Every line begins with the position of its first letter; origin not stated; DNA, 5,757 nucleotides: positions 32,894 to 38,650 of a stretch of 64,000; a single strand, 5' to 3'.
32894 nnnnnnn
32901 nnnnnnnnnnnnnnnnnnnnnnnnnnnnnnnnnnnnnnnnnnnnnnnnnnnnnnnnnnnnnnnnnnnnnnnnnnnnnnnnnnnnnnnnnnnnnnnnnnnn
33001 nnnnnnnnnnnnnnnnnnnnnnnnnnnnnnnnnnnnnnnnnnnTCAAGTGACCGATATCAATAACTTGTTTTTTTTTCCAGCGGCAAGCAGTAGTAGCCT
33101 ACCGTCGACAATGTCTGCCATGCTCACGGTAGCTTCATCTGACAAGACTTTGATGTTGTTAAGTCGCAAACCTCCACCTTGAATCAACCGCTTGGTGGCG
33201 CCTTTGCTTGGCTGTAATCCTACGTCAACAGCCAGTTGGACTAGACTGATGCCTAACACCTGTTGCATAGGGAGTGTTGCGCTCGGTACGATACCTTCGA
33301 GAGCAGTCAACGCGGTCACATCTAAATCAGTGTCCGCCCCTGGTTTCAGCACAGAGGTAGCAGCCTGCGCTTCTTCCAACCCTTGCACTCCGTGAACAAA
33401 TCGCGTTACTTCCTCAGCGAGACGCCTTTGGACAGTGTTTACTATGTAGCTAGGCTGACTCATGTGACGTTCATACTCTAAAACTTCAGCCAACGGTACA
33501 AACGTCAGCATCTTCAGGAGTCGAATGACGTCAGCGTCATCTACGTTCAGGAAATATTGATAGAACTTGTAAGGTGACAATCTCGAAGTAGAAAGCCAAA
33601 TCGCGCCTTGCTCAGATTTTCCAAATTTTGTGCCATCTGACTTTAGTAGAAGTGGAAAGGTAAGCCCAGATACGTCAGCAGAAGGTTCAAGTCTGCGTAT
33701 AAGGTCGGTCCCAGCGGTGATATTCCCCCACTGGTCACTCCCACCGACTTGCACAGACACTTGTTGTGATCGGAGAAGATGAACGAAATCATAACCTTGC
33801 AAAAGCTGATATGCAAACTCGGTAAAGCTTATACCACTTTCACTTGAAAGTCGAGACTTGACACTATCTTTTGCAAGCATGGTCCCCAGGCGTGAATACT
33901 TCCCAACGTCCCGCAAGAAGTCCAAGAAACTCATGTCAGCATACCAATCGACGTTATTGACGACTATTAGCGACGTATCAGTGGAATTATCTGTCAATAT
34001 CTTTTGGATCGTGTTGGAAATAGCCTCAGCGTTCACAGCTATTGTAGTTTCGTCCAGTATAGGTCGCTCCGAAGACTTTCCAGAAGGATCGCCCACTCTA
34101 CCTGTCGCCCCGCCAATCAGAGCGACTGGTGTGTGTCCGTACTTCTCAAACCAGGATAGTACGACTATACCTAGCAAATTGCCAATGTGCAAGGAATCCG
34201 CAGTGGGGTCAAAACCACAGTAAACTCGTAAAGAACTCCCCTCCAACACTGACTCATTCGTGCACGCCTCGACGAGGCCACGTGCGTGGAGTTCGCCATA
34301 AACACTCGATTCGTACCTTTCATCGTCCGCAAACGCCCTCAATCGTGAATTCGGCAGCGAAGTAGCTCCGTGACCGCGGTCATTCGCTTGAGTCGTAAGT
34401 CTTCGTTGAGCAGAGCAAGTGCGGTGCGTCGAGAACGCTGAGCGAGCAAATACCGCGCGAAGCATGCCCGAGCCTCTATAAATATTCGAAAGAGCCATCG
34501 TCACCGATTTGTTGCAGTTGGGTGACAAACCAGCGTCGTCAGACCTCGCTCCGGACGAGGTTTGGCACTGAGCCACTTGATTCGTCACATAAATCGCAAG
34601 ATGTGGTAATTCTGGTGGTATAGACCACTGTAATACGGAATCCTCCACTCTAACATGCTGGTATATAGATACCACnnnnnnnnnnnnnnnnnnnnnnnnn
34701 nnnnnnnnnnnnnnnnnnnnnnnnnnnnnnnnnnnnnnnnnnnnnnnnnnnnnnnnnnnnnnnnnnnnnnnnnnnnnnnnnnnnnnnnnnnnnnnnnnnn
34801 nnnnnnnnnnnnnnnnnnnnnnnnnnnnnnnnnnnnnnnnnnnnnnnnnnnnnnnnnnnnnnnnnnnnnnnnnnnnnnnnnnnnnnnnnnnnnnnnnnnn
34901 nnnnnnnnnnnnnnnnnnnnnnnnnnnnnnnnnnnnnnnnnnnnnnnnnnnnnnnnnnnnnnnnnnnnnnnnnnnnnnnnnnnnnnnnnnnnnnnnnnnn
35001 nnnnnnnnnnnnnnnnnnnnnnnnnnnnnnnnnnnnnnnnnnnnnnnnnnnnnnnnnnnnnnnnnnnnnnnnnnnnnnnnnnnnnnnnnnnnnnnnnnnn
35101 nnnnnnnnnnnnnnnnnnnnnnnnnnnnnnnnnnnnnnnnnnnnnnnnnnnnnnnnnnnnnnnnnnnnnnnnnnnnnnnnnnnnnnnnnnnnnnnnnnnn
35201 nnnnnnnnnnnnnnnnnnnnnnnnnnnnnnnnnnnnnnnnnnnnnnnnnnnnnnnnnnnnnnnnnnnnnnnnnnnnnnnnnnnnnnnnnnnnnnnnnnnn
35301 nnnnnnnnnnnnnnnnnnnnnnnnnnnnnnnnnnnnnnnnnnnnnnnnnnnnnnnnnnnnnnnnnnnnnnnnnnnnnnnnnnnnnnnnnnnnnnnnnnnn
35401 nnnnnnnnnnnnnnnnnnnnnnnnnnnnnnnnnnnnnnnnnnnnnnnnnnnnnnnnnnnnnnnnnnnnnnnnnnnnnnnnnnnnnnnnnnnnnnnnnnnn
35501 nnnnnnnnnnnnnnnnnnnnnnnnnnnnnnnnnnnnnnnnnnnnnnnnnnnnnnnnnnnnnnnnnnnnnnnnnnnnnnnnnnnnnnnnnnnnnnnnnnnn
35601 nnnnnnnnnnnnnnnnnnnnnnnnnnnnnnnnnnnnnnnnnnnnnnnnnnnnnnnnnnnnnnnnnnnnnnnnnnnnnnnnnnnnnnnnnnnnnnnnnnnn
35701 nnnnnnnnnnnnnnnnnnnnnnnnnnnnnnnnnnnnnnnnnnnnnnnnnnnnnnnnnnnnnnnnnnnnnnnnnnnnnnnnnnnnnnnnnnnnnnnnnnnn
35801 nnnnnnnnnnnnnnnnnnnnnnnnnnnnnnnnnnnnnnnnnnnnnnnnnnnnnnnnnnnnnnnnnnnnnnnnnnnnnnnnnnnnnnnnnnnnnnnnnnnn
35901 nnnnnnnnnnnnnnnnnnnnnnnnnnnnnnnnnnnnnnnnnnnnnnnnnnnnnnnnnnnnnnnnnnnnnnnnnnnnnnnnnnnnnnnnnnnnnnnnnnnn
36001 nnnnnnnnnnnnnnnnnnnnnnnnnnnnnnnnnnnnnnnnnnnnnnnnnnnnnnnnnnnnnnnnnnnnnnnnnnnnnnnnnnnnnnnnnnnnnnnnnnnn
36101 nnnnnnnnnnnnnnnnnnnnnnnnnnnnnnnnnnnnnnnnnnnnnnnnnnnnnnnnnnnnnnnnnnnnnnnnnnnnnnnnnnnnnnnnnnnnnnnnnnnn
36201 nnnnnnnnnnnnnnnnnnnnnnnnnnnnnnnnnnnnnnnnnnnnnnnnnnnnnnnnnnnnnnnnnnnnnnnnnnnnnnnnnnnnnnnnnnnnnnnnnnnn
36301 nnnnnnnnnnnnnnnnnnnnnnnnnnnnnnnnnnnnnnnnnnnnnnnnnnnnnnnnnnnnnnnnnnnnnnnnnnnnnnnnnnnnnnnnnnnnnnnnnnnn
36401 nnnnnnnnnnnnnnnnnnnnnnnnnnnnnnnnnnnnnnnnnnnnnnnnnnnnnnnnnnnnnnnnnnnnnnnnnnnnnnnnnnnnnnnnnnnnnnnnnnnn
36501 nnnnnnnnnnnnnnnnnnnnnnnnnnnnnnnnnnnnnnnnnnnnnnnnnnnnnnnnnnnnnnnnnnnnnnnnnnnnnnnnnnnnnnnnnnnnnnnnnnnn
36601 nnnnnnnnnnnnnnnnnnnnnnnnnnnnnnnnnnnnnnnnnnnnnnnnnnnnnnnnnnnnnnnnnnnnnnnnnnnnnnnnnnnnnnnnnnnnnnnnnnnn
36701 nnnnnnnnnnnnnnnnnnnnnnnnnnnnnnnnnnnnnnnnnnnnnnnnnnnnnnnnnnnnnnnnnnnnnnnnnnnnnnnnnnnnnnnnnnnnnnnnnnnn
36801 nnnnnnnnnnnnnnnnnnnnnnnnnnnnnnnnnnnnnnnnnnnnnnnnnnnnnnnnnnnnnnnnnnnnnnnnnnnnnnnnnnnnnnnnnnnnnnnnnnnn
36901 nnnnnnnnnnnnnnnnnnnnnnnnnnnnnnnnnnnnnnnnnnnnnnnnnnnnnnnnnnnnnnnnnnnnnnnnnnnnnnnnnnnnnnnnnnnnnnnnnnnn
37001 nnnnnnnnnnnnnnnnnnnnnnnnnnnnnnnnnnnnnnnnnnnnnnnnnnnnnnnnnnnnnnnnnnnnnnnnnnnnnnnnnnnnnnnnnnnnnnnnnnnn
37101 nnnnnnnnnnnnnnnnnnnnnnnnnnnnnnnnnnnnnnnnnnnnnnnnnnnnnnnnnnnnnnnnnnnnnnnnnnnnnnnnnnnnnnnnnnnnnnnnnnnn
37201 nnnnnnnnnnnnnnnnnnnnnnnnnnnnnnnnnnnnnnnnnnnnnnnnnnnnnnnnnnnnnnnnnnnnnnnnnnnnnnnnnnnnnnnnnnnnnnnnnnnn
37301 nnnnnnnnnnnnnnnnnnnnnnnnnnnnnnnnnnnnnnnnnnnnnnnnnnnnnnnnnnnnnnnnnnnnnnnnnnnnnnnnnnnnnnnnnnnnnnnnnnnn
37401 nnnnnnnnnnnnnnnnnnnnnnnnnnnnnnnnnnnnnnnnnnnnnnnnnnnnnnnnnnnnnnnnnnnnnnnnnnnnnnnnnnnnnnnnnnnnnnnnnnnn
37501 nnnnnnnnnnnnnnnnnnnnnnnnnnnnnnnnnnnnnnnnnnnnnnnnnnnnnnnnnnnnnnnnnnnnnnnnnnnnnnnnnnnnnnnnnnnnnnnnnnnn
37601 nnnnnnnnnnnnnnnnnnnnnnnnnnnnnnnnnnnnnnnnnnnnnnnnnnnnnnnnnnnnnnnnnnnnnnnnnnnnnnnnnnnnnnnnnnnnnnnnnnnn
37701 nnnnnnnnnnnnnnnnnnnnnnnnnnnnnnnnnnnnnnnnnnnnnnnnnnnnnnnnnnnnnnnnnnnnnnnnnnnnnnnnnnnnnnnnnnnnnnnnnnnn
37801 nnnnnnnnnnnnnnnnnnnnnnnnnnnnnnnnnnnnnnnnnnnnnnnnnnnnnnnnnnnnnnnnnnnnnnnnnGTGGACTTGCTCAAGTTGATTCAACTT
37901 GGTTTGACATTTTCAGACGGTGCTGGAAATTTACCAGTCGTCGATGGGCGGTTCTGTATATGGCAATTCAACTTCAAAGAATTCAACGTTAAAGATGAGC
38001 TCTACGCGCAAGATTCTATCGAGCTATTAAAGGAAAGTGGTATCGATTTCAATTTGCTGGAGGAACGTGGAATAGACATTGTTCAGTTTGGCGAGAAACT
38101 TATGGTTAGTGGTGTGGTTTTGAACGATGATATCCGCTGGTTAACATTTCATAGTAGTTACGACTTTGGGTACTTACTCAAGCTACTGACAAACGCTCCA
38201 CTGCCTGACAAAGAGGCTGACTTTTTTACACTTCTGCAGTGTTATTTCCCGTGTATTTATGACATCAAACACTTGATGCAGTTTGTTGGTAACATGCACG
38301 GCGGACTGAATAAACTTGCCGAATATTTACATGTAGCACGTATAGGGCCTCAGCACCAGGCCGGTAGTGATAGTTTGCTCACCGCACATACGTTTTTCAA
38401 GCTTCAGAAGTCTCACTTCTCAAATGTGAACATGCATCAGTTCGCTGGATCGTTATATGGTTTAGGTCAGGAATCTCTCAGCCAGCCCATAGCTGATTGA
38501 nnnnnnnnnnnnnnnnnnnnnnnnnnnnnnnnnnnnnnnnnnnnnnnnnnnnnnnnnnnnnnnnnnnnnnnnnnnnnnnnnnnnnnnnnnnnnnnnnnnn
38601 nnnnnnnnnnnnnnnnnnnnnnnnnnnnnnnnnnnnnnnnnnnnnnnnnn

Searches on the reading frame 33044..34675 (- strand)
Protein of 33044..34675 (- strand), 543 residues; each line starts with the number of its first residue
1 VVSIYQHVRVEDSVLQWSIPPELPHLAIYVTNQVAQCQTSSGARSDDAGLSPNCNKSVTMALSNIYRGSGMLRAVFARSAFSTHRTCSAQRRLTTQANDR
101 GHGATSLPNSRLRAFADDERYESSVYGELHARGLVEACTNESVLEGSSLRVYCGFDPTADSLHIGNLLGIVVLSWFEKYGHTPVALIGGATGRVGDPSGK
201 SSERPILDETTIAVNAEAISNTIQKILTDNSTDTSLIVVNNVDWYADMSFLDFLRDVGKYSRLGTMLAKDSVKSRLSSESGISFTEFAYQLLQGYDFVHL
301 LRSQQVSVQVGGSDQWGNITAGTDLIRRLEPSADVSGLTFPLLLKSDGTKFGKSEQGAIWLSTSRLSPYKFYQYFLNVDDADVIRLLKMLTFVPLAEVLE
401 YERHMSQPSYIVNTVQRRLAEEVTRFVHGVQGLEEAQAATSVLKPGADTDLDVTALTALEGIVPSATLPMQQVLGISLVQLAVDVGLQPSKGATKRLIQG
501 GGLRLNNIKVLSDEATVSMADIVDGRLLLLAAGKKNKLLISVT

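Call 45: find_encoding_contigs(protein=window:33044-34675:-, flank=10000, max_places=10)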
Protein window:33044-34675:- (543 aa): 24 contigs read that carry it; 3 places shown.
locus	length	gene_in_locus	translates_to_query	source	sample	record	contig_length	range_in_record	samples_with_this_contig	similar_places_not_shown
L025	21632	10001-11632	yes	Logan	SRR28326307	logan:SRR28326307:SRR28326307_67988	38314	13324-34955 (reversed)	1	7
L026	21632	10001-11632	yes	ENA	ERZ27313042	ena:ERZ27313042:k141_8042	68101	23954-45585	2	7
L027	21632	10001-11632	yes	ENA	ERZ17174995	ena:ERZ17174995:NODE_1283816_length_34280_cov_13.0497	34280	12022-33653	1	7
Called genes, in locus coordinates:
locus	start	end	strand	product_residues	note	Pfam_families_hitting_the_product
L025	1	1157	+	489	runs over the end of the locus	PF00890:FAD_binding_2 (weak), PF01266:DAO (faint), PF01494:FAD_binding_3, PF08491:SE (faint)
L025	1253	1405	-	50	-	PF01193:RNA_pol_L (weak)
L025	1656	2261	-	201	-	PF01193:RNA_pol_L, PF01000:RNA_pol_A_bac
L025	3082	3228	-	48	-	-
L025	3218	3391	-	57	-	-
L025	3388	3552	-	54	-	-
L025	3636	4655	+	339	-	PF03215:Rad17, PF13177:DNA_pol3_delta2, PF00004:AAA, PF21960:RCF1-5-like_lid (faint), PF08542:Rep_fac_C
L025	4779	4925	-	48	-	-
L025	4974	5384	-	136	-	PF01912:eIF-6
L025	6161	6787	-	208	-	PF04857:CAF1 (weak)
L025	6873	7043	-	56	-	-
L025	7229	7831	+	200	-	PF02150:Zn_ribbon_RPB9, PF01096:Zn_ribbon_TFIIS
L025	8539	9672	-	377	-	PF01409:tRNA-synt_2d, PF03147:FDX-ACB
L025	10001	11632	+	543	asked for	PF00579:tRNA-synt_1b, PF22421:SYY_C-terminal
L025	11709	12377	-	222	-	PF01602:Adaptin_N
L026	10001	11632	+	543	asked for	PF00579:tRNA-synt_1b, PF22421:SYY_C-terminal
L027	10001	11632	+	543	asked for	PF00579:tRNA-synt_1b, PF22421:SYY_C-terminal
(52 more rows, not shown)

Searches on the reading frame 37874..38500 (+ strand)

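Call 8: search_protein_families(library=pfam, proteins=[window:37874-38500:+])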
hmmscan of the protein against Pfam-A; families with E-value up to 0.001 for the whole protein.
window:37874-38500:+ (208 aa): 1 family
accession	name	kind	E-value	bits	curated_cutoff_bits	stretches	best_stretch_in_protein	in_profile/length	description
PF04857.26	CAF1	-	5e-11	42.9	24.2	1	92-174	211-320/320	CAF1 family ribonuclease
